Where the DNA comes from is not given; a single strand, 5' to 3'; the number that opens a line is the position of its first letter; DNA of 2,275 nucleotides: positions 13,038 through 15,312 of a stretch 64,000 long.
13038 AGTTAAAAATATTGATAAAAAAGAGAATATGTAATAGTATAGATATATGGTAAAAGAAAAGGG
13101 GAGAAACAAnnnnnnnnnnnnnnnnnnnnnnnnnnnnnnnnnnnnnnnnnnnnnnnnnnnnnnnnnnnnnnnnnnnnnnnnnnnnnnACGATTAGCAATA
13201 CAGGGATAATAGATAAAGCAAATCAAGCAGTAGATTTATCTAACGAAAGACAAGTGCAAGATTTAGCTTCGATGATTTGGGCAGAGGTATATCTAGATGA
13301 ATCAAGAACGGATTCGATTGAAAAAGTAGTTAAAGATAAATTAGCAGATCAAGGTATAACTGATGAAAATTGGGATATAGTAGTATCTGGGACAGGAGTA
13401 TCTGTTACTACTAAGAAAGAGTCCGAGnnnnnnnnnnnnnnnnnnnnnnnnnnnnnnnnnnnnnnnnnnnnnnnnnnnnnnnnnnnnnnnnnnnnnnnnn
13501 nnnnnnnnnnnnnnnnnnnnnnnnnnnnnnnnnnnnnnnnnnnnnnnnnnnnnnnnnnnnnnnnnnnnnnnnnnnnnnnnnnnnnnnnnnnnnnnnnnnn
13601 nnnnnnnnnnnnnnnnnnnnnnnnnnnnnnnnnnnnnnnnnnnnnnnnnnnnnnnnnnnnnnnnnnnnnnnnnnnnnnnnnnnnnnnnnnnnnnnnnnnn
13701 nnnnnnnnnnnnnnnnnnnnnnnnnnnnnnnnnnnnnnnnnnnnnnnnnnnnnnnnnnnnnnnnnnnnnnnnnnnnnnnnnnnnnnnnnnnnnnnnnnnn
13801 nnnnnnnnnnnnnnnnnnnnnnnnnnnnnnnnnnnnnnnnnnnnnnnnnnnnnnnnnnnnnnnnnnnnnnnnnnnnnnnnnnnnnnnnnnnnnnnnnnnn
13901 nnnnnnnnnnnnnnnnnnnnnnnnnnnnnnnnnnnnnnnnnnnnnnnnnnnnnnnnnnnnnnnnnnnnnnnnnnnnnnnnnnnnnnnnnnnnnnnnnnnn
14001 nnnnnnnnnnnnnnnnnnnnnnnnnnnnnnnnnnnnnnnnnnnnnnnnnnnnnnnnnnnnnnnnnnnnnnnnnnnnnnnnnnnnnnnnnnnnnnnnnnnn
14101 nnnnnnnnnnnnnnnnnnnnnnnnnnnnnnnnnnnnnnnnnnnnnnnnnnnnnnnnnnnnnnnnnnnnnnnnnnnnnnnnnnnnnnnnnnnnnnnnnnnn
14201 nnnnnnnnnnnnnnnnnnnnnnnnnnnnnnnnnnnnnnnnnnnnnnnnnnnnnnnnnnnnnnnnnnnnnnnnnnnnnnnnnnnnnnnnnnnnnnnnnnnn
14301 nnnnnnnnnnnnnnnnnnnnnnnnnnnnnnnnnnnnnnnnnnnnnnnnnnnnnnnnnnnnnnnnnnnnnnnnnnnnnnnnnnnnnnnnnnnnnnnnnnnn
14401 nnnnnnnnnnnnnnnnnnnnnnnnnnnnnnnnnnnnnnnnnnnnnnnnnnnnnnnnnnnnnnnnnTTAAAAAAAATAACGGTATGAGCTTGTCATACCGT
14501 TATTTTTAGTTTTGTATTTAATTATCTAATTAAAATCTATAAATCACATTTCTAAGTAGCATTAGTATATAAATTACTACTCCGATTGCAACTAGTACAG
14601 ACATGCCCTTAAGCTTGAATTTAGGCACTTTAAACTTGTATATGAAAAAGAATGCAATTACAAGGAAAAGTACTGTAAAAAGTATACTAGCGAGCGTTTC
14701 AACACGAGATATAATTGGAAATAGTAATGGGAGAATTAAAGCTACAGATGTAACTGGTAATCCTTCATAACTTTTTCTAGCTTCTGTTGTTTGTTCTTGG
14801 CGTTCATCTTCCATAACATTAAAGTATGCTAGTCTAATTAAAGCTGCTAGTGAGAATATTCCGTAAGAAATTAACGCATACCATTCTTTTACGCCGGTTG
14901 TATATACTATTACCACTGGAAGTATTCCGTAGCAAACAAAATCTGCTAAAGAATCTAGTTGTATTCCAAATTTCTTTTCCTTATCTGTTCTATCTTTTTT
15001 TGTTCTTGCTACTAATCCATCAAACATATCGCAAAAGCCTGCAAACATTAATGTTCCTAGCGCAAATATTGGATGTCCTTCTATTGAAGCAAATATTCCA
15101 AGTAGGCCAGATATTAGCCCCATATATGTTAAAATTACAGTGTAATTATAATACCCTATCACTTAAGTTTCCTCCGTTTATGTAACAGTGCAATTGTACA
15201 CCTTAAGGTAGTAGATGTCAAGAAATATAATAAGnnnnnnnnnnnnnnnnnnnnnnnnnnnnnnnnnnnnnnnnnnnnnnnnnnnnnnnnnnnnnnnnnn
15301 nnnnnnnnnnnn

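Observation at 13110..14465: Dispersed family of proteins with a non-canonical type-IV-pilin-like N terminus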

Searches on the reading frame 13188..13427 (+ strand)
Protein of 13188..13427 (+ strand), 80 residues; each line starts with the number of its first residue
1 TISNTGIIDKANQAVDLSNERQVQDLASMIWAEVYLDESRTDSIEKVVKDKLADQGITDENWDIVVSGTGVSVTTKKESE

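Call 49: search_protein_representatives(alignment_id=A3)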
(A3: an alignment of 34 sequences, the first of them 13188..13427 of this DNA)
Query: 34 sequences, 80 profile positions. Proteins with E-value up to 0.001 (for the whole library): 612; up to 1e-10: 383; up to 1e-30: 30. The best 150 are listed.
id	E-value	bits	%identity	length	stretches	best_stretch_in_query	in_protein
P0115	5.5e-36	138.5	-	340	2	1-75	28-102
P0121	4.2e-34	132.5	-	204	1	1-78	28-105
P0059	5.0e-34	132.2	-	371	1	1-77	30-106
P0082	4.3e-33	129.2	-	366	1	1-77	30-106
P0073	4.7e-33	129.1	-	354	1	1-78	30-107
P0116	1.1e-32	128.0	-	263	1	1-77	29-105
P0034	1.1e-32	127.9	-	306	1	1-78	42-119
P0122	1.6e-32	127.4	-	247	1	1-78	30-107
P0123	1.9e-32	127.2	-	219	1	1-79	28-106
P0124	2.1e-32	127.1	-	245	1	1-78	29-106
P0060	2.4e-32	126.9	-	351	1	1-77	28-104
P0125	2.5e-32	126.8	-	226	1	1-79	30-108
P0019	3.0e-32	126.5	-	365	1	1-79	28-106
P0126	3.3e-32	126.4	-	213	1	1-79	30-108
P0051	5.2e-32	125.8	-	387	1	1-78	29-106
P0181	5.6e-20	87.2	-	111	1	1-77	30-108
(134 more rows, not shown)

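Call 92: find_encoding_contigs(protein=P0181, flank=10000, max_places=4)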
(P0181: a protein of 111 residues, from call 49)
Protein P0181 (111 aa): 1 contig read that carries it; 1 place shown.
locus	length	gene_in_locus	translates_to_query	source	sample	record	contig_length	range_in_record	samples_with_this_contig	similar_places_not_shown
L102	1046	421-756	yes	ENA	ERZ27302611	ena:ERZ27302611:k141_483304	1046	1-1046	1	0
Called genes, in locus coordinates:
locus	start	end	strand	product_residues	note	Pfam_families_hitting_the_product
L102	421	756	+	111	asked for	-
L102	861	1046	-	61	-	?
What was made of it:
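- Tried and rejected: P0181 is on a 1-kb contig (call 92).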

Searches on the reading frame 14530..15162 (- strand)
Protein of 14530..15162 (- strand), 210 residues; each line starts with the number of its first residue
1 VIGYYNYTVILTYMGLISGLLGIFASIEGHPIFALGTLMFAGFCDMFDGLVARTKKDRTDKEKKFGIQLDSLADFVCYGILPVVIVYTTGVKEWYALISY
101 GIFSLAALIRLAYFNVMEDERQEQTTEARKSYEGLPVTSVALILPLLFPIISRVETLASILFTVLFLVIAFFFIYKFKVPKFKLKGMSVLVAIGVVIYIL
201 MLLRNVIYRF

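Call 14: search_protein_families(library=pfam, proteins=[window:14530-15162:-], max_evalue=0.001)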
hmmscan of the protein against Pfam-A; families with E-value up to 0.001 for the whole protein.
window:14530-15162:- (210 aa): 1 family
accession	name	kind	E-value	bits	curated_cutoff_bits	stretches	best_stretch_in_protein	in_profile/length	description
PF01066.26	CDP-OH_P_transf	-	9.2e-14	52.5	22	1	10-162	6-138/152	CDP-alcohol phosphatidyltransferase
